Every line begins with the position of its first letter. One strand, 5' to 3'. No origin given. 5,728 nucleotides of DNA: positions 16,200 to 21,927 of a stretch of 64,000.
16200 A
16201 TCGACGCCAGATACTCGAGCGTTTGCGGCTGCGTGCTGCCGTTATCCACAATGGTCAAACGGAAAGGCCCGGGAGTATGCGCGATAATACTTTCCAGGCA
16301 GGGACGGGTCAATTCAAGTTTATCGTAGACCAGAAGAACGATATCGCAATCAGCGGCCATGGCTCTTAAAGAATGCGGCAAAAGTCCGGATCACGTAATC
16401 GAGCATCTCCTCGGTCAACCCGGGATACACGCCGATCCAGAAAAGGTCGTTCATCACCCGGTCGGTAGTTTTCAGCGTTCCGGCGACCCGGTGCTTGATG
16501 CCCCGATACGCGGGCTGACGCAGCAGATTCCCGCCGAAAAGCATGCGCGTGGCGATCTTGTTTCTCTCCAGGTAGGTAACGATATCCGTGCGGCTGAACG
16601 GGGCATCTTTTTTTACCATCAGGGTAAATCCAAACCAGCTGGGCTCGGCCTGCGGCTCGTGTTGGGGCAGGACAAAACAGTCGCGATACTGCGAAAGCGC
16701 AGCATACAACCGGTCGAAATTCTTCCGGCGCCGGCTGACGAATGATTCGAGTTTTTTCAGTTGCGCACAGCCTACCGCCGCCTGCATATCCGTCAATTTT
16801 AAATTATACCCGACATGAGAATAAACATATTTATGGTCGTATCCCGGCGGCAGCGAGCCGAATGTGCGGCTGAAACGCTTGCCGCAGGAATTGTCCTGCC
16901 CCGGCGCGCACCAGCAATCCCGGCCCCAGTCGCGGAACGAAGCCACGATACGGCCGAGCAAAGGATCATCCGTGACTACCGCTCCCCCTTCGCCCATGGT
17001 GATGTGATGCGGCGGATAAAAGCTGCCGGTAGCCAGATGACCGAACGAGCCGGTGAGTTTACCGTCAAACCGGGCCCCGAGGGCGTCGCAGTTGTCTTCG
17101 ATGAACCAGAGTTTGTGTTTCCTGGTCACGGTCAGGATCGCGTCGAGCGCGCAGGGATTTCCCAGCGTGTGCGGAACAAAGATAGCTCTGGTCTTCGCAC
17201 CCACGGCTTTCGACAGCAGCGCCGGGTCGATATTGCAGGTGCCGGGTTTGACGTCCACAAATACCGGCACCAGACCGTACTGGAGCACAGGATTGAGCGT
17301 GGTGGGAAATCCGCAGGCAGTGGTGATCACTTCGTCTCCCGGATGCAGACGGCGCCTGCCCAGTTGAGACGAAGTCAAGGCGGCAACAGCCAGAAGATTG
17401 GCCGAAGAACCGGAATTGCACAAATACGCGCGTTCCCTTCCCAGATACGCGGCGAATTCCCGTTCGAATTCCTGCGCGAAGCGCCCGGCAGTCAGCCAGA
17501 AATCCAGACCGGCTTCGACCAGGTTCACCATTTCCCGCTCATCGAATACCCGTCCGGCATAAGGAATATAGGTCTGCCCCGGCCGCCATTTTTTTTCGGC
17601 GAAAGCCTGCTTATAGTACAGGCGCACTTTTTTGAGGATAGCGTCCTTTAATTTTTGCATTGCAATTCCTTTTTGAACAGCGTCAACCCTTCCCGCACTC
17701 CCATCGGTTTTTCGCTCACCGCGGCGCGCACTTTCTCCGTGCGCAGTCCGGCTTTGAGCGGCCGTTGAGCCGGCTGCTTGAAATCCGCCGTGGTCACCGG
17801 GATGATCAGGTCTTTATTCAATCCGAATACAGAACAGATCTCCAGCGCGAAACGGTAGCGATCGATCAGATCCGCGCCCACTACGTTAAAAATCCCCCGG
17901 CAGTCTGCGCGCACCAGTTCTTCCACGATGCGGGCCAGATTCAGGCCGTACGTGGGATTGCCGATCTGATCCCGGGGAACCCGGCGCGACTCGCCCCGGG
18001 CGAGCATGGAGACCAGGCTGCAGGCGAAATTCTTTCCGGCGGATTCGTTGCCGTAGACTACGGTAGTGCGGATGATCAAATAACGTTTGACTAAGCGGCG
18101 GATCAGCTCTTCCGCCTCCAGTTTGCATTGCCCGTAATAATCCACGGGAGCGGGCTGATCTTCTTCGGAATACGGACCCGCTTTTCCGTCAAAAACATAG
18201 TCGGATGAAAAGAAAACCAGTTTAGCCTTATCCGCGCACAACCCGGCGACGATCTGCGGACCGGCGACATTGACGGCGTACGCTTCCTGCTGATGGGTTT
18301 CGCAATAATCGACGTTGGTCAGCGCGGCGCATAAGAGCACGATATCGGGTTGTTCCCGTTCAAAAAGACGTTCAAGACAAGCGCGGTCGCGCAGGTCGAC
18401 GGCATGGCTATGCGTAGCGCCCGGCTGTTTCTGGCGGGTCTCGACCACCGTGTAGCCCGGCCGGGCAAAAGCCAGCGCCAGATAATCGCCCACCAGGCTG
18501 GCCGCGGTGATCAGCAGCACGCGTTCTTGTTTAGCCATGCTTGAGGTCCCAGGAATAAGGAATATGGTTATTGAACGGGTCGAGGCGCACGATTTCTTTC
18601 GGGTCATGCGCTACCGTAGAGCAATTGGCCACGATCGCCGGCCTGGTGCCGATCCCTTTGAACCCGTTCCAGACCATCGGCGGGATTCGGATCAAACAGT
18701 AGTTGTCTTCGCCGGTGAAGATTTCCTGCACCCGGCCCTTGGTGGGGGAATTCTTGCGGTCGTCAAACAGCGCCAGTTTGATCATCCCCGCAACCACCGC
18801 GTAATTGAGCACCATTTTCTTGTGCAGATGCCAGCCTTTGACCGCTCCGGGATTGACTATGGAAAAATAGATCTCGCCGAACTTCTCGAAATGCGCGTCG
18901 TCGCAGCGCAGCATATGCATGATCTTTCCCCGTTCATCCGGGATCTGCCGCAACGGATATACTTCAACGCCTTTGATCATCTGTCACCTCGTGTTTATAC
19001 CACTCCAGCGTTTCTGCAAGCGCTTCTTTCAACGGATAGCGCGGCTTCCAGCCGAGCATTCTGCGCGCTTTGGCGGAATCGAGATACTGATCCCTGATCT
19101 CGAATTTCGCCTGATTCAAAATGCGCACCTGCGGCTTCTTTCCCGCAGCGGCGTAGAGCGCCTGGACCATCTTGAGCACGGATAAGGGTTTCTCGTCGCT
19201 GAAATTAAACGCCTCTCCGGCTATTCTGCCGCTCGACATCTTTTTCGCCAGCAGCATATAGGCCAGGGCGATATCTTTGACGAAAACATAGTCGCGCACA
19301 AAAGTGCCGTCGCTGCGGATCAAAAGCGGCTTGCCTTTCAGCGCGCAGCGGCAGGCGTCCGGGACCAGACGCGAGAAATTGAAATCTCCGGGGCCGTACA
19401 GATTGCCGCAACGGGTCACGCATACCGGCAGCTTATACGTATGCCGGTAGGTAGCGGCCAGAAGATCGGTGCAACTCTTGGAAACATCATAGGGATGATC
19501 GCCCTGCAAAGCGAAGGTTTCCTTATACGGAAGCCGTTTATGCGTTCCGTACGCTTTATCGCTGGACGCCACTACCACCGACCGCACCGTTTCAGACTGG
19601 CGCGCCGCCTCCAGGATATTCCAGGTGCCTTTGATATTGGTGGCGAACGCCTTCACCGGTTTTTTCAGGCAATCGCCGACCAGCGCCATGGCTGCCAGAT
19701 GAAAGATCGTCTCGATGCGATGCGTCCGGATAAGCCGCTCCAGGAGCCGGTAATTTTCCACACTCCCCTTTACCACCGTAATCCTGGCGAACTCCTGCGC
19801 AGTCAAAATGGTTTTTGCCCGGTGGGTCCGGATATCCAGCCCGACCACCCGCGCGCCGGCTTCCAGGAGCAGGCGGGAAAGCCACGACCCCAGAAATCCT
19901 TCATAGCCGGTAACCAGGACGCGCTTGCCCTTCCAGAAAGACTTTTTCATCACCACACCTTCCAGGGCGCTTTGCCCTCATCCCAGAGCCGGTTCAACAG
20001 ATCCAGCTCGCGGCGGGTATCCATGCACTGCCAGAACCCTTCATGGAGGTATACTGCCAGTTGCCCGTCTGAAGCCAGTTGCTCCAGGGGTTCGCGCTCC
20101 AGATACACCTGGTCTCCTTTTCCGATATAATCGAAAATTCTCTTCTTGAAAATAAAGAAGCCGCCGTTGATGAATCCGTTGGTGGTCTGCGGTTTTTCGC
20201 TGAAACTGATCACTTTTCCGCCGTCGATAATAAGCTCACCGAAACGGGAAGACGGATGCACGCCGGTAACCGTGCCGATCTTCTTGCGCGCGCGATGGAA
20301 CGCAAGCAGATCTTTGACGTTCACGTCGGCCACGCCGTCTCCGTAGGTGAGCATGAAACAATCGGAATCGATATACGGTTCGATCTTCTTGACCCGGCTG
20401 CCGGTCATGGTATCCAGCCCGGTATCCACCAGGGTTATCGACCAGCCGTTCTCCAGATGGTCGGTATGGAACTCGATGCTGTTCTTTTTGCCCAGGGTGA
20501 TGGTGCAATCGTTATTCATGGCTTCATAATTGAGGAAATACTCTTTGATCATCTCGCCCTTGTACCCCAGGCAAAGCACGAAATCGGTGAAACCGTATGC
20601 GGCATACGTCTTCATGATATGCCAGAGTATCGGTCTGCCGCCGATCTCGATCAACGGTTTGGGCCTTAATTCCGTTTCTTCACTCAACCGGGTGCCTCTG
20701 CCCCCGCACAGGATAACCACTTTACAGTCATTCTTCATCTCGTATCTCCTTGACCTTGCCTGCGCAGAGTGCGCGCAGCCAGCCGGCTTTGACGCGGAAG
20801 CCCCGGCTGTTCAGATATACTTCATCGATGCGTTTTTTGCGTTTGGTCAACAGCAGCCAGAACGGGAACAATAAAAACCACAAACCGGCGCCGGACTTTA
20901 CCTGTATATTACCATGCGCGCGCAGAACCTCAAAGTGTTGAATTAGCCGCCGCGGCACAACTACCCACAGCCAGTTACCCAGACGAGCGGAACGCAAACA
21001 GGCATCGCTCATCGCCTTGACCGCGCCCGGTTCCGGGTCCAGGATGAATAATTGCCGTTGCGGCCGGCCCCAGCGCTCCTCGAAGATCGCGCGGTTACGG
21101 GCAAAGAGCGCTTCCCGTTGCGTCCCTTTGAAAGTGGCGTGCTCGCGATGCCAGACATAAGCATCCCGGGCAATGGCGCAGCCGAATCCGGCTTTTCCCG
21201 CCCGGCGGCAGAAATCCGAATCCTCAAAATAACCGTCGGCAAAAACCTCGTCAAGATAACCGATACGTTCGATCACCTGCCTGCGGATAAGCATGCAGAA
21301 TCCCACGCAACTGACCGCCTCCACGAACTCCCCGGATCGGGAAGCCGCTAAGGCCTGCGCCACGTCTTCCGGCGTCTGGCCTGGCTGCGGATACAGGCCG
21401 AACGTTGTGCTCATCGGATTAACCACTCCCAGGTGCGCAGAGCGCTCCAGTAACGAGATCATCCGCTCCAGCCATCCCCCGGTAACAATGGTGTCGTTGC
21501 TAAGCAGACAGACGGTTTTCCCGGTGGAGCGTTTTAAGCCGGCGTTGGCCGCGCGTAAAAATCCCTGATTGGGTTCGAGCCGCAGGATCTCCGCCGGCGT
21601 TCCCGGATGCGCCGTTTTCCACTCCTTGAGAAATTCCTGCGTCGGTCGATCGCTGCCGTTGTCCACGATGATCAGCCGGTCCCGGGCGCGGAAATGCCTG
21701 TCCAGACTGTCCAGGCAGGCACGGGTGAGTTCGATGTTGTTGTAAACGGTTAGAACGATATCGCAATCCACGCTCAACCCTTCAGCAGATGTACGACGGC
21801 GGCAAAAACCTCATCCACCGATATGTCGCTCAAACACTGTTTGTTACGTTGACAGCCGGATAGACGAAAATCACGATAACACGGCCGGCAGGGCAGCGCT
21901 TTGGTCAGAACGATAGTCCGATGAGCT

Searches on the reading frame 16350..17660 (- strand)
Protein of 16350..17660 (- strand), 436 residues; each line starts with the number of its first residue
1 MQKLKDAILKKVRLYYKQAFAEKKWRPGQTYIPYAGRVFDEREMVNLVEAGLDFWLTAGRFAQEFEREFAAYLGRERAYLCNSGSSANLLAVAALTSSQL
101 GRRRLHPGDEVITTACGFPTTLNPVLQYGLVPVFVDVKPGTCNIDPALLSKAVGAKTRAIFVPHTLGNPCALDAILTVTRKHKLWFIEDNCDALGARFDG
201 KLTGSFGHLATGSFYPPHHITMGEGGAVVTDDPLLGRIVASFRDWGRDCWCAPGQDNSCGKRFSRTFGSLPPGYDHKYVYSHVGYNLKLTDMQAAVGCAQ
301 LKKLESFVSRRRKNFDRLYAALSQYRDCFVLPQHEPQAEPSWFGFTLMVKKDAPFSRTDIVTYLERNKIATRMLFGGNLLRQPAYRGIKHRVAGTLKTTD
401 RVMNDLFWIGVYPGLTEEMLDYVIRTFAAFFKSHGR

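Call 30: search_protein_families(library=pfam, proteins=[window:16350-17660:-], max_evalue=0.00001)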
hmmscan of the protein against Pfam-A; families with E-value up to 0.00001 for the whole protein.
window:16350-17660:- (436 aa): 1 family
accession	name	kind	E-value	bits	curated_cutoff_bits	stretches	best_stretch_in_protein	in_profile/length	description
PF01041.23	DegT_DnrJ_EryC1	-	3e-93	313.4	19.8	1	47-426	10-358/360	DegT/DnrJ/EryC1/StrS aminotransferase family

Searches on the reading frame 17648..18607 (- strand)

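Call 30: search_protein_families(library=pfam, proteins=[window:17648-18607:-], max_evalue=0.00001)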
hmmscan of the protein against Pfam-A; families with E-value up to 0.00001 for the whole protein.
window:17648-18607:- (319 aa): 6 families
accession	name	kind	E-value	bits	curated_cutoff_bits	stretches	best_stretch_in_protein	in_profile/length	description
PF04321.23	RmlD_sub_bind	-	1.5e-63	215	27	1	29-315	2-285/287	RmlD substrate binding domain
PF01370.27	Epimerase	-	2.8e-22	79.8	20.9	1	35-204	6-191/240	NAD dependent epimerase/dehydratase family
PF16363.11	GDP_Man_Dehyd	-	2.9e-10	40.6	27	1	60-190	49-185/332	GDP-mannose 4,6 dehydratase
PF07993.18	NAD_binding_4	-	1.5e-07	31.3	20.1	1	85-220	87-244/258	Male sterility protein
PF02719.21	Polysacc_synt_2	-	1.5e-07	31.3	20.2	1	68-137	59-130/293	Polysaccharide biosynthesis protein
PF01073.25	3Beta_HSD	-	1.9e-06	27.5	22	1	62-225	44-222/280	3-beta hydroxysteroid dehydrogenase/isomerase family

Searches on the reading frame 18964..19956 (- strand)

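Call 30: search_protein_families(library=pfam, proteins=[window:18964-19956:-], max_evalue=0.00001)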
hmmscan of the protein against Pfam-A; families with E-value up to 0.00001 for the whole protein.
window:18964-19956:- (330 aa): 7 families
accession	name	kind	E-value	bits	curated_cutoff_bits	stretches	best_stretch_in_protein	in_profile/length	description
PF16363.11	GDP_Man_Dehyd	-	3.6e-54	184.9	27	1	14-316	1-332/332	GDP-mannose 4,6 dehydratase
PF01370.27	Epimerase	-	9.3e-51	173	20.9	1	13-244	1-232/240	NAD dependent epimerase/dehydratase family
PF01073.25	3Beta_HSD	-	5.6e-20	71.9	22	1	14-275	1-272/280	3-beta hydroxysteroid dehydrogenase/isomerase family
PF02719.21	Polysacc_synt_2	-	4.6e-16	59.3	20.2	1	13-137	1-133/293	Polysaccharide biosynthesis protein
PF04321.23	RmlD_sub_bind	-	7.8e-11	42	27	1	12-286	2-247/287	RmlD substrate binding domain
PF07993.18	NAD_binding_4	-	1.2e-10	41.4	20.1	1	15-188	1-209/258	Male sterility protein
PF08659.16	KR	-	1.5e-06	28.7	22.6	1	13-145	3-150/180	KR domain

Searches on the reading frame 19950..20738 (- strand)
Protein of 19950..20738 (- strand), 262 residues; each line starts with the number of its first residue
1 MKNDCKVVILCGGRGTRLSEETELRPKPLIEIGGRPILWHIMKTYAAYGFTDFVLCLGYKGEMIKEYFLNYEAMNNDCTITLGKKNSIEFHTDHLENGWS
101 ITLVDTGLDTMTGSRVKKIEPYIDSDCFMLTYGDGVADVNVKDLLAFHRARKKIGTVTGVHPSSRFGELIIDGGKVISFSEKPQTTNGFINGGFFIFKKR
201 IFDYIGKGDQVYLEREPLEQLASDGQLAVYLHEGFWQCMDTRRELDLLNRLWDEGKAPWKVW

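Call 30: search_protein_families(library=pfam, proteins=[window:19950-20738:-], max_evalue=0.00001)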
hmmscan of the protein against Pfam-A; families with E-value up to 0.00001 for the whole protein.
window:19950-20738:- (262 aa): 2 families
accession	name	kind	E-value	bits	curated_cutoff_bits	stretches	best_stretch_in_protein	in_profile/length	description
PF00483.29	NTP_transferase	-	1e-21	78.1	21.2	1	6-230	1-218/245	Nucleotidyl transferase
PF12804.13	NTP_transf_3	-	3.4e-08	34.3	27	1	7-64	1-51/160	MobA-like NTP transferase domain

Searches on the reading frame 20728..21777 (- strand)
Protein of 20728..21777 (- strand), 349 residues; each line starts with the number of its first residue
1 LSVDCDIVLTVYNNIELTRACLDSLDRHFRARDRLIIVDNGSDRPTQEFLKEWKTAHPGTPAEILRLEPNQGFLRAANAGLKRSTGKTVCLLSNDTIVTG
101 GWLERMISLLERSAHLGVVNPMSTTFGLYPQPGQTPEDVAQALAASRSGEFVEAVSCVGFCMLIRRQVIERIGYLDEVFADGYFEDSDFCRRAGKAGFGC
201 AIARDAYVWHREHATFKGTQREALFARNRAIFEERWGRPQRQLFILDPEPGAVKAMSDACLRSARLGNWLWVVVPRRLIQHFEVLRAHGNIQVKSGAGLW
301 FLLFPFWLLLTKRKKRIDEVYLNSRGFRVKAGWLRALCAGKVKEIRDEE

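Call 30: search_protein_families(library=pfam, proteins=[window:20728-21777:-], max_evalue=0.00001)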
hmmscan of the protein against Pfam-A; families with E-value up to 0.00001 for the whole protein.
window:20728-21777:- (349 aa): 2 families
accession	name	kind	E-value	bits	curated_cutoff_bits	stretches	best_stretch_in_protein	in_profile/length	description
PF00535.33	Glycos_transf_2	-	1.6e-20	74.1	23.3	1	7-172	2-167/168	Glycosyl transferase family 2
PF13641.12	Glyco_tranf_2_3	-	9e-13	49.2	27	1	7-221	5-222/230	Glycosyltransferase like family 2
